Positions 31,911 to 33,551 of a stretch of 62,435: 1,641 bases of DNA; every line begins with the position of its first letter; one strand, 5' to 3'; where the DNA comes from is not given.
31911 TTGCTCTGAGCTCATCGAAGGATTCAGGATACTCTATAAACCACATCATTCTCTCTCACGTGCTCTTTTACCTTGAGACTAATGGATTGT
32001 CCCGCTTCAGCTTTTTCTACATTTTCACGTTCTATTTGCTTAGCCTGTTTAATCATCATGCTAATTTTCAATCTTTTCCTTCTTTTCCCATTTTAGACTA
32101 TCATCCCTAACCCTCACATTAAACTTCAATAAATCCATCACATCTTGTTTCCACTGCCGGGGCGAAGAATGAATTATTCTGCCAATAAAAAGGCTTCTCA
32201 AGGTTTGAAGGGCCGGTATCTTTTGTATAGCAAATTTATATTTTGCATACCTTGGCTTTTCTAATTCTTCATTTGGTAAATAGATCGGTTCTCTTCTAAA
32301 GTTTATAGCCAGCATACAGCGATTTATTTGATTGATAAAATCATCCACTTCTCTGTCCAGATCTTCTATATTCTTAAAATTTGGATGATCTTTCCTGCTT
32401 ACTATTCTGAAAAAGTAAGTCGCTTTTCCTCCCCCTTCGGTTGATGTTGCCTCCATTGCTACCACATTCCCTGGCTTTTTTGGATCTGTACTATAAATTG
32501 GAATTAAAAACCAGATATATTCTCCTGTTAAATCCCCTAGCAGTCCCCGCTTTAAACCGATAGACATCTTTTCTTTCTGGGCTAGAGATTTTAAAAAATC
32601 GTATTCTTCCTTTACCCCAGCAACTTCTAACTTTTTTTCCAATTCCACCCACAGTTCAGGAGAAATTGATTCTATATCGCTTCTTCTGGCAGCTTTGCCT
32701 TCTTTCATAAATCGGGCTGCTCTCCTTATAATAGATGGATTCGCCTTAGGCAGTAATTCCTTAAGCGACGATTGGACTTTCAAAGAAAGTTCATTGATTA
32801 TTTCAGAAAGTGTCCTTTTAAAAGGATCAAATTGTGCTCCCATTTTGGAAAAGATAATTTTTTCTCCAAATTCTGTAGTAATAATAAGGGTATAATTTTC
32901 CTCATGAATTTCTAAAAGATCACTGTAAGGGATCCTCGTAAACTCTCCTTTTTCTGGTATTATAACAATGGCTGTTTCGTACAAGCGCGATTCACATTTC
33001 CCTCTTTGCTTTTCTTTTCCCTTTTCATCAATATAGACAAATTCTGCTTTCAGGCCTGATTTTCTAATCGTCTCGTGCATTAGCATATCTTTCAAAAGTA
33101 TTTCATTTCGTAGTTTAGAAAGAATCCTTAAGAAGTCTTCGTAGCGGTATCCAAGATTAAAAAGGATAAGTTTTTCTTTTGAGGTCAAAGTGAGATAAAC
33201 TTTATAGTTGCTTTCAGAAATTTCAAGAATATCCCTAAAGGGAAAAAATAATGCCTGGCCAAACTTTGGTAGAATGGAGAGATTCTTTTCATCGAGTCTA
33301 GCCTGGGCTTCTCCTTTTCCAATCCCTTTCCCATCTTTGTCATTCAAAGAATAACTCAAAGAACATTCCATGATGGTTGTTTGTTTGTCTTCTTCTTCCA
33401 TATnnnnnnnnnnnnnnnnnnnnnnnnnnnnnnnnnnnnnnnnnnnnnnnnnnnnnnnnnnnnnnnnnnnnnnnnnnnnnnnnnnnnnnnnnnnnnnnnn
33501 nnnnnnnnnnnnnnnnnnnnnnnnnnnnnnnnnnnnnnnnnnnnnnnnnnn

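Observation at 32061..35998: Uncharacterised four-gene operon: membrane-anchored trypsin-like protease, two quadruple zinc-ribbon proteins and a 446-aa orphan with a duplicated domain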

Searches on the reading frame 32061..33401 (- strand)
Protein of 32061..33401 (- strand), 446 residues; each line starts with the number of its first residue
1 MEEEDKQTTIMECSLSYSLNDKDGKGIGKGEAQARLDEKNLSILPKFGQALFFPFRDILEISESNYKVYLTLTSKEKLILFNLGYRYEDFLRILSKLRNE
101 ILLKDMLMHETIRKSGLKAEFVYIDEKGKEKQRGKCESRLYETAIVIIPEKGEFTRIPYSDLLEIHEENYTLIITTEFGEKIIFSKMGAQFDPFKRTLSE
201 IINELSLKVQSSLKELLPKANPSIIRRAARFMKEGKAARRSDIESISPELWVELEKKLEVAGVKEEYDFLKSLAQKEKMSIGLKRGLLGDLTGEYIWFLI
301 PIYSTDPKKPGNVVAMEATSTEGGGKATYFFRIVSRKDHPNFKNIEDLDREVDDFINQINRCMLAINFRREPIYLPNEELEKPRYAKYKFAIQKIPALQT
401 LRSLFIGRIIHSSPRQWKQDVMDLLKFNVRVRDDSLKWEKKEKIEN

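Call 3: search_protein_families(library=pfam, proteins=[window:32061-33401:-], max_evalue=0.1)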
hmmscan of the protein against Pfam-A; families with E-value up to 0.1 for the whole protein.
window:32061-33401:- (446 aa): 0 families

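Call 4: search_protein_families(library=ncbifam, proteins=[window:32061-33401:-], max_evalue=0.1)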
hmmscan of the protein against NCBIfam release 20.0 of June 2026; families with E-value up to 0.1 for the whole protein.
window:32061-33401:- (446 aa): 0 families

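Call 5: search_protein_families(library=padloc, proteins=[window:32061-33401:-], max_evalue=0.1)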
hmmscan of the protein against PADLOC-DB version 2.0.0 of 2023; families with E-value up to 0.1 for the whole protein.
window:32061-33401:- (446 aa): 0 families

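Call 6: find_homologous_proteins(query=window:32061-33401:-)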
Query window:32061-33401:- (446 aa): 1022 proteins with E <= 0.001 among 8000 candidates; the best 120 are listed.
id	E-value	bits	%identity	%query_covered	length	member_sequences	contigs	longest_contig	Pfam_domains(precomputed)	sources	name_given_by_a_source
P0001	5.9e-267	903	92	100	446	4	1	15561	-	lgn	-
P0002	1.0e-232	791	79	100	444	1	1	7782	-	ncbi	-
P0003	4.3e-230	782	77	100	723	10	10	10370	-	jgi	-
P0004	4.4e-230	782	78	99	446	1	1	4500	-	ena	-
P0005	3.0e-228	776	78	99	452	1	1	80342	-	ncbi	-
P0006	1.0e-226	771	77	99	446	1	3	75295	-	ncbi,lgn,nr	ncbi:MAG: hypothetical protein H5T72_09770 [Actinobacteria bacterium]|nr:hypothetical protein [Actin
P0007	2.5e-226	770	77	100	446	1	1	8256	-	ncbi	-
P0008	3.0e-226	769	75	100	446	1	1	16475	-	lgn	-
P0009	5.2e-226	769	75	99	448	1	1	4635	-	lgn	-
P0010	1.4e-225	767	76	99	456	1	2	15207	-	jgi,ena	-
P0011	2.8e-225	766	76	100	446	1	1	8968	-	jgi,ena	-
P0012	2.8e-225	766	77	100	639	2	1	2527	-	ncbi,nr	ncbi:MAG: hypothetical protein Q7U68_01050, partial [Candidatus Roizmanbacteria bacterium]|nr:hypoth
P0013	3.3e-225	766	77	99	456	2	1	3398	-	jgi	jgi:hypothetical protein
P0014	5.4e-225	765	77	99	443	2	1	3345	-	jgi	-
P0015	1.2e-224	764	76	99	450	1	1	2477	-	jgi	-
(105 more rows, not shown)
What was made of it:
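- Checked: The protein has more than 1000 homologues (call 6).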

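Call 11: find_related_loci(query=window:32061-33401:-, collection=genome_contigs, flank=10000)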
Query window:32061-33401:- (446 aa) in genome_contigs; peptide patterns used: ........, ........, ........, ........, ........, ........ (x = any residue, [..] = any of these).
103 stretches matched a pattern; 23 encode a relative of the query (tblastn E <= 1e-3); 23 distinct loci.
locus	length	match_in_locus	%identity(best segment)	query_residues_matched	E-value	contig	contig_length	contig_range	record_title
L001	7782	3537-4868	79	1-445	0e+0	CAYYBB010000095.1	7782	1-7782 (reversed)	MAG TPA_asm: uncultured Actinomycetota bacterium isolate SRP093185_co1_77 genome assembly, contig: NODE_7059_length_7782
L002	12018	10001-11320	78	1-440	0e+0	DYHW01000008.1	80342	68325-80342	MAG TPA_asm: Melioribacter sp. isolate DR5_37_169 Afr_mines_DR5_28_length_80342_cov_70_694708, whole genome shotgun sequ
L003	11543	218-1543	77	1-442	0e+0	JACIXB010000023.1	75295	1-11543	MAG: Actinomycetota bacterium isolate MAG-41 Actinobacteria_O_bin18_Scaffold_23, whole genome shotgun sequence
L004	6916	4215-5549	76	1-445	0e+0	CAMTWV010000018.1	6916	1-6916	MAG: uncultured actinobacterium isolate G04_MAG_00047 genome assembly, contig: G04_MAG_00047_000000000017, whole genome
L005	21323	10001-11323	75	1-441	0e+0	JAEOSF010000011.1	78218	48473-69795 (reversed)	MAG: Candidatus Borrarchaeum yapensis isolate Yap2000.bin9.141 contig-145_91, whole genome shotgun sequence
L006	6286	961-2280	75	1-440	0e+0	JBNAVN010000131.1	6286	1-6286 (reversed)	MAG: bacterium isolate Kamch4342-D-MF-039 bin23.fa-131, whole genome shotgun sequence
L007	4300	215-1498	76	16-443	0e+0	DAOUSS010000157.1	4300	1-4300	MAG TPA_asm: Candidatus Stahlbacteria bacterium isolate CSMAG_552 CSMAG_552_k127_1078872_length_4300_cov_10.0000, whole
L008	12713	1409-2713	74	6-440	0e+0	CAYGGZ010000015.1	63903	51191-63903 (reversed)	MAG TPA_asm: uncultured Bacteroidales bacterium isolate ERP113451_co2_178 genome assembly, contig: NODE_158_length_63903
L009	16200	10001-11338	73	1-446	0e+0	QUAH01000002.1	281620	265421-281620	MAG: Candidatus Saccharicenans subterraneus isolate BY38 NODE_38_length_281620_cov_120.323_ID_1478488, whole genome shot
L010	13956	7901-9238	73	1-446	0e+0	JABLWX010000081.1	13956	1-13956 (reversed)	MAG: Candidatus Aminicenantes bacterium isolate Ch100 contig81, whole genome shotgun sequence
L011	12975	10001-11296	72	11-442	0e+0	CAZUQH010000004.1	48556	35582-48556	MAG TPA_asm: uncultured bacterium isolate binchicken_co387_22 genome assembly, contig: NODE_310_length_48556_cov_18.7944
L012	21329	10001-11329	71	1-443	0e+0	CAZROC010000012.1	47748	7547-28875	MAG TPA_asm: uncultured Thermoplasmata archaeon isolate SRP141559_co1_102 genome assembly, contig: NODE_190_length_47748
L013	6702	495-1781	71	1-429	0e+0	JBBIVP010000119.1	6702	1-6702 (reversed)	MAG: bacterium isolate SLF170214_bin_8 NODE_10703_length_6702_cov_3.667820, whole genome shotgun sequence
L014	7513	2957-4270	69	1-440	0e+0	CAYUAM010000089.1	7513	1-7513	MAG TPA_asm: uncultured Anaerolineales bacterium isolate binchicken_co376_259 genome assembly, contig: NODE_12645_length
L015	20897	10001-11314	68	6-443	0e+0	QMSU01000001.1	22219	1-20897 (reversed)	MAG: Thermoplasmata archaeon isolate B78_G9 B78_Guay9_scaffold_01260, whole genome shotgun sequence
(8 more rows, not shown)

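Call 19: find_encoding_contigs(protein=P0001, flank=10000, max_places=3)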
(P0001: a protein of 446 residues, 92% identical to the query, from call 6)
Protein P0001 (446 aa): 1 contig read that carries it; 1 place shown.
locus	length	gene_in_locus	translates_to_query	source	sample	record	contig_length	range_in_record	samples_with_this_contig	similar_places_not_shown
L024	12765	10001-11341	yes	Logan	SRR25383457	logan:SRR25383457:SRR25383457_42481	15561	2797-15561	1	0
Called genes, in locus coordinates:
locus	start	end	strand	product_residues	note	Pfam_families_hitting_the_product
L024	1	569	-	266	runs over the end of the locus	PF04542:Sigma70_r2, PF04539:Sigma70_r3 (faint), PF04545:Sigma70_r4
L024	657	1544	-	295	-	PF01509:TruB_N, PF16198:TruB_C_2 (weak)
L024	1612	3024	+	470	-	PF13537:GATase_7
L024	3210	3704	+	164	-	-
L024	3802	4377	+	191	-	PF01330:RuvA_N, PF00633:HHH (faint), PF14520:HHH_5, PF07499:RuvA_C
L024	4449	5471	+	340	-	PF02388:FemAB, PF13480:Acetyltransf_6, PF02388:FemAB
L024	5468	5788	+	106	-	-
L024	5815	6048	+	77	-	PF04972:BON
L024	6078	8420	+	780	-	PF02190:LON_substr_bdg, PF00004:AAA, PF07728:AAA_5, PF22667:Lon_lid, PF05362:Lon_C, PF13541:ChlI (weak)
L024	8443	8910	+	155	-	PF02308:MgtC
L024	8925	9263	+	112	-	-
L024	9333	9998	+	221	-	PF13248:Zn_ribbon_3 (faint), PF12773:DZR, PF13240:Zn_Ribbon_1 (weak), PF24463:DUF7577 (weak)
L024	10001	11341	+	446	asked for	-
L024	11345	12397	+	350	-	-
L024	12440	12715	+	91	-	PF16325:Peptidase_U32_C (weak)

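Call 22: predict_structure(alignment_id=A1)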
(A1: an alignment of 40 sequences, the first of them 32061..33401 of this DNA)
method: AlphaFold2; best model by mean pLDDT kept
length: 446 residues; sequences in the alignment: 40
mean_pLDDT: 86.3   pTM: 0.83
mean pLDDT of the five models: 86.3, 83.7, 82.6, 82.0, 78.6
residues with pLDDT >= 90: 218; 70-90: 190; 50-70: 28; < 50: 10
segments of 3 or more residues with pLDDT < 50: 1-5, 442-446
pLDDT, mean of each block of 10 residues (from residue 1): 59 96 92 95 92 92 92 93 93 92 77 89 94 93 90 87 90 93 93 93 88 86 91 86 91 86 88 93 67 75 84 84 72 80 78 89 78 87 83 87 92 89 91 86 42
secondary structure, 60 per line:
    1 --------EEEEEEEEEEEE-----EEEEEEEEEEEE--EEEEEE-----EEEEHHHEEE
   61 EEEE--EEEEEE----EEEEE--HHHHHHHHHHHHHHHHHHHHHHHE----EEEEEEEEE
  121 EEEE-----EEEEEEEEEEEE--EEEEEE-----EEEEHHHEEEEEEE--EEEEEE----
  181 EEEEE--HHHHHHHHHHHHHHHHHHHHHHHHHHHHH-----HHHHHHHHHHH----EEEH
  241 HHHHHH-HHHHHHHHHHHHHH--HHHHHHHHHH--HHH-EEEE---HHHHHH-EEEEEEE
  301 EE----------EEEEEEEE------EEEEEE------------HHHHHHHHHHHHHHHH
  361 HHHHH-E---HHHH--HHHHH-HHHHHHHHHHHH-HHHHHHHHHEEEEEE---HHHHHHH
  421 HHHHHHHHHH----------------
elements in order: E9-20 E26-37 E40-45 E51-54 E58-64 E67-72 E77-81 H84-106 E112-124 E130-141 E144-149 E155-158 E162-168 E171-176 E181-185 H188-216 H222-232 E237-239 H240-246 H248-261 H264-273 E280-283 H287-292 E294-302 E313-320 E327-332 H345-365 H371-374 H377-381 H383-394 H396-404 E405-410 H414-430
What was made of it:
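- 32061..33401 (-): P446: a 446-aa protein with tandem PH-like domains and a conserved basic C-terminal domain. Its start lies 2 nt after the Z221 stop. Call 22 (AF2 pLDDT 86.3, pTM 0.83).
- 33084..33377 (-): P446 PH-like domain 1 (residues 9-106). Call 22 (seven strands plus a C-terminal helix).
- On PH-like fold superfamily (P446 N-terminal half): The AF2 model shows this twice (E9-81 with H84-106; E112-185 with H188-216), with pLDDT ~90 (call 22).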

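Call 25: fold_search(model_id=the predicted structure, library=pdb)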
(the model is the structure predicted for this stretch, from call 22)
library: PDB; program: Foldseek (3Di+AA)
matches with E <= 10: 1069; with E <= 0.001: 28
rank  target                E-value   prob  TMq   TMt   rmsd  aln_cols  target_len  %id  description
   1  6xtb                  4.1e-06  1.00  0.18  0.32  15.3       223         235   12  Subunit BBS 5 of the human core BBSome complex (released 2020-02-19)
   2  2gcj_B                7.5e-06  1.00  0.18  0.30  12.5       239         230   11  Crystal Structure of the Pob3 middle domain (released 2006-05-23)
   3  2gcj_C                1.3e-05  1.00  0.18  0.29  12.4       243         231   11  Crystal Structure of the Pob3 middle domain (released 2006-05-23)
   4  2gcl_A                1.8e-05  1.00  0.18  0.28  12.2       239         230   10  Structure of the Pob3 Middle domain (released 2006-05-23)
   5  7xsx_k                2.2e-05  1.00  0.18  0.18  13.3       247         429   10  RNA polymerase II elongation complex transcribing a nucleosome (EC49) (released 2022-09-07)
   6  8xgc_L                2.4e-05  0.92  0.14  0.13  21.0       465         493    9  Structure of yeast replisome associated with FACT and histone hexamer, Composite map (released 2024-02-14)
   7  5umu_A                2.5e-05  1.00  0.19  0.26   9.6       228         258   12  Crystal structure of the middle double PH domain of human FACT complex subunit SPT16 (released 2018-01-31)
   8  7xtd_j                3.4e-05  0.93  0.14  0.13  19.6       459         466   10  RNA polymerase II elongation complex transcribing a nucleosome (EC58oct) (released 2022-09-07)
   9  7xti_j                4.0e-05  0.90  0.14  0.13  18.9       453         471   10  RNA polymerase II elongation complex transcribing a nucleosome (EC58hex) (released 2022-10-12)
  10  9wmw_j                4.0e-05  0.90  0.14  0.13  18.9       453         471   10  Co-transcriptional histone H3K36 methylation complex containing RNA polymerase II elongation complex, Set2, and the up (released 2025-12-24)
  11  2gcj_A                4.6e-05  1.00  0.17  0.28  12.0       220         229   12  Crystal Structure of the Pob3 middle domain (released 2006-05-23)
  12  7xsx_j                4.6e-05  0.92  0.14  0.13  19.8       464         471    9  RNA polymerase II elongation complex transcribing a nucleosome (EC49) (released 2022-09-07)
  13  4gzu_B                4.8e-05  1.00  0.17  0.18  15.1       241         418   10  Crystal structure of the DH-PH-PH domain of FARP2 (released 2013-03-13)
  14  7ovp_A                5.1e-05  1.00  0.18  0.23  18.6       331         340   11  Crystal structure of the chemotactic adaptor protein CheF (released 2022-04-27)
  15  8yjm_A                6.2e-05  1.00  0.17  0.22  12.1       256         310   11  Structure of human SPT16 MD-CTD and MCM2 HBD chaperoning a histone H3-H4 tetramer and a single chain H2B-H2A chimera (released 2024-03-20)
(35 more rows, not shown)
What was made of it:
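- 33084..33377 (-): Call 25 (Foldseek: BBS5 4e-6, Pob3 7.5e-6, Spt16, CheF 5e-5).
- On PH-like fold superfamily (P446 N-terminal half): Foldseek probability is 1.00 to many PH domains (call 25).
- Closest known: ESCRT-II Vps36. Same: Vps36's PH domain appears among the Foldseek hits (2cay_B, call 25).
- Closest known: FACT Pob3/Spt16 middle domains and BBS5. Same: They are the best structural matches to P446 residues ~9-216 (E = 4e-6 to 2.5e-5, probability 0.9-1.0, call 25).
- Calls 22 and 25 show the tandem PH-like domains. The top Foldseek hits include Pob3 and Spt16 double-PH modules at 7.5e-6 to 2.5e-5 (call 25).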

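Call 32: search_protein_families(library=phrogs, proteins=[window:32061-33401:-], max_evalue=0.01)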
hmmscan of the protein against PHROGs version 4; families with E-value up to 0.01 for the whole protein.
window:32061-33401:- (446 aa): 1 family
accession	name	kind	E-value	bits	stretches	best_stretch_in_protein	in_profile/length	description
phrog_31836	-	unknown function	0.0018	19.3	1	117-140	25-48/51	-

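Call 37: find_related_loci(query=A1, collection=genome_contigs, flank=8000)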
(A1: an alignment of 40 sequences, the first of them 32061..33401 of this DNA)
Query A1 (446 aa) in genome_contigs; peptide patterns used: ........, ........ (x = any residue, [..] = any of these).
405 stretches matched a pattern; 350 encode a relative of the query (tblastn E <= 1e-3); the best 80 are kept; 80 distinct loci.
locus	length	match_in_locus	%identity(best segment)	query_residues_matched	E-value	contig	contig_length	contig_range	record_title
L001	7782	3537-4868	79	1-445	0e+0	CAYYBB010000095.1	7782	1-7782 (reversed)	MAG TPA_asm: uncultured Actinomycetota bacterium isolate SRP093185_co1_77 genome assembly, contig: NODE_7059_length_7782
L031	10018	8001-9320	78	1-440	0e+0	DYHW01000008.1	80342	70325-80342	MAG TPA_asm: Melioribacter sp. isolate DR5_37_169 Afr_mines_DR5_28_length_80342_cov_70_694708, whole genome shotgun sequ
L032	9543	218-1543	77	1-442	0e+0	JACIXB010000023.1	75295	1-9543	MAG: Actinomycetota bacterium isolate MAG-41 Actinobacteria_O_bin18_Scaffold_23, whole genome shotgun sequence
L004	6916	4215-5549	76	1-445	0e+0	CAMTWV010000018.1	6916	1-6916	MAG: uncultured actinobacterium isolate G04_MAG_00047 genome assembly, contig: G04_MAG_00047_000000000017, whole genome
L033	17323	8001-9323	75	1-441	0e+0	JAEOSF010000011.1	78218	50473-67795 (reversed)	MAG: Candidatus Borrarchaeum yapensis isolate Yap2000.bin9.141 contig-145_91, whole genome shotgun sequence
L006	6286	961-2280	75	1-440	0e+0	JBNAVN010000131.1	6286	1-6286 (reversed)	MAG: bacterium isolate Kamch4342-D-MF-039 bin23.fa-131, whole genome shotgun sequence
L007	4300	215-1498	76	16-443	0e+0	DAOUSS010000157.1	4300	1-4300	MAG TPA_asm: Candidatus Stahlbacteria bacterium isolate CSMAG_552 CSMAG_552_k127_1078872_length_4300_cov_10.0000, whole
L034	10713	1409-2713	74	6-440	0e+0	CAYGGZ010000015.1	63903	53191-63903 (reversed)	MAG TPA_asm: uncultured Bacteroidales bacterium isolate ERP113451_co2_178 genome assembly, contig: NODE_158_length_63903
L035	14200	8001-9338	73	1-446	0e+0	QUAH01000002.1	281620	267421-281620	MAG: Candidatus Saccharicenans subterraneus isolate BY38 NODE_38_length_281620_cov_120.323_ID_1478488, whole genome shot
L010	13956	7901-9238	73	1-446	0e+0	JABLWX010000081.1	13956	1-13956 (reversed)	MAG: Candidatus Aminicenantes bacterium isolate Ch100 contig81, whole genome shotgun sequence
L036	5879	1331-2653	72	1-440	0e+0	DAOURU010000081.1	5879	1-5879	MAG TPA_asm: Bacillota bacterium isolate CSMAG_528 CSMAG_528_k127_69479_length_5879_cov_6.0000, whole genome shotgun seq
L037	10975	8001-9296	72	11-442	0e+0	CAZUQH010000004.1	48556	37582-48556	MAG TPA_asm: uncultured bacterium isolate binchicken_co387_22 genome assembly, contig: NODE_310_length_48556_cov_18.7944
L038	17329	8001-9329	71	1-443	0e+0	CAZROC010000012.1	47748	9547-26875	MAG TPA_asm: uncultured Thermoplasmata archaeon isolate SRP141559_co1_102 genome assembly, contig: NODE_190_length_47748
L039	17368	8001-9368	67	1-440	0e+0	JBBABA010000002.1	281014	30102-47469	MAG: Thermoplasmata archaeon isolate SO_2017_GW3_8 scaffold_32_c1_OW296A_2017, whole genome shotgun sequence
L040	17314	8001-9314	70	1-440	0e+0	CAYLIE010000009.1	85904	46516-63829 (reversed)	MAG TPA_asm: uncultured Anaerolineales bacterium isolate binchicken_co294_77 genome assembly, contig: NODE_507_length_85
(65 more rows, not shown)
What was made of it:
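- Exact peptides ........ or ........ occur in 350 GTDB species (call 37).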

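Call 49: search_protein_representatives(alignment_id=A1)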
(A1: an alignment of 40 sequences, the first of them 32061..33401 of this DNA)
Query: 40 sequences, 444 profile positions. Proteins with E-value up to 0.001 (for the whole library): 802; up to 1e-10: 603; up to 1e-30: 284. The best 150 are listed.
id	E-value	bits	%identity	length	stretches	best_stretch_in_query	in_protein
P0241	3.2e-187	639.1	-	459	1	10-441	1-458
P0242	1.6e-171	587.4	-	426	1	15-439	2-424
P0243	1.5e-167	574.3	-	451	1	3-442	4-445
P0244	1.7e-167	574.1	-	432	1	2-430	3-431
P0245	8.2e-167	571.9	-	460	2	10-318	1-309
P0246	1.3e-164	564.6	-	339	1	101-439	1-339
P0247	9.8e-164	561.7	-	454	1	1-440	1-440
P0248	7.8e-162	555.5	-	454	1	3-440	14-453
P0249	2.4e-158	544.0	-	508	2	10-319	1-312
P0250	1.4e-155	534.9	-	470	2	4-261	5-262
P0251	3.9e-155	533.4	-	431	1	12-439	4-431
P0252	1.0e-154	532.0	-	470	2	4-317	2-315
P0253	7.4e-154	529.2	-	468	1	4-441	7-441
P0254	1.8e-149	514.7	-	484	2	5-320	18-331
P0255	7.6e-149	512.7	-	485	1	3-441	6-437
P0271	2.6e-139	481.2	-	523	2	2-325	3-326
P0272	1.0e-138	479.3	-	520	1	15-441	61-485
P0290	3.8e-126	437.9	-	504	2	10-321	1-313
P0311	2.2e-113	395.8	-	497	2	28-319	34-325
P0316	1.2e-108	380.1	-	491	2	3-317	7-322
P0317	2.0e-107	376.2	-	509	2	20-319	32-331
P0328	1.5e-96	340.3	-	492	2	5-351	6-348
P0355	1.5e-75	271.1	-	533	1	30-441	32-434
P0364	3.4e-70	253.4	-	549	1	26-441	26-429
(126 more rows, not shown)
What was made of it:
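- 32061..33401 (-): Call 49 (802 clusters at 50% identity).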
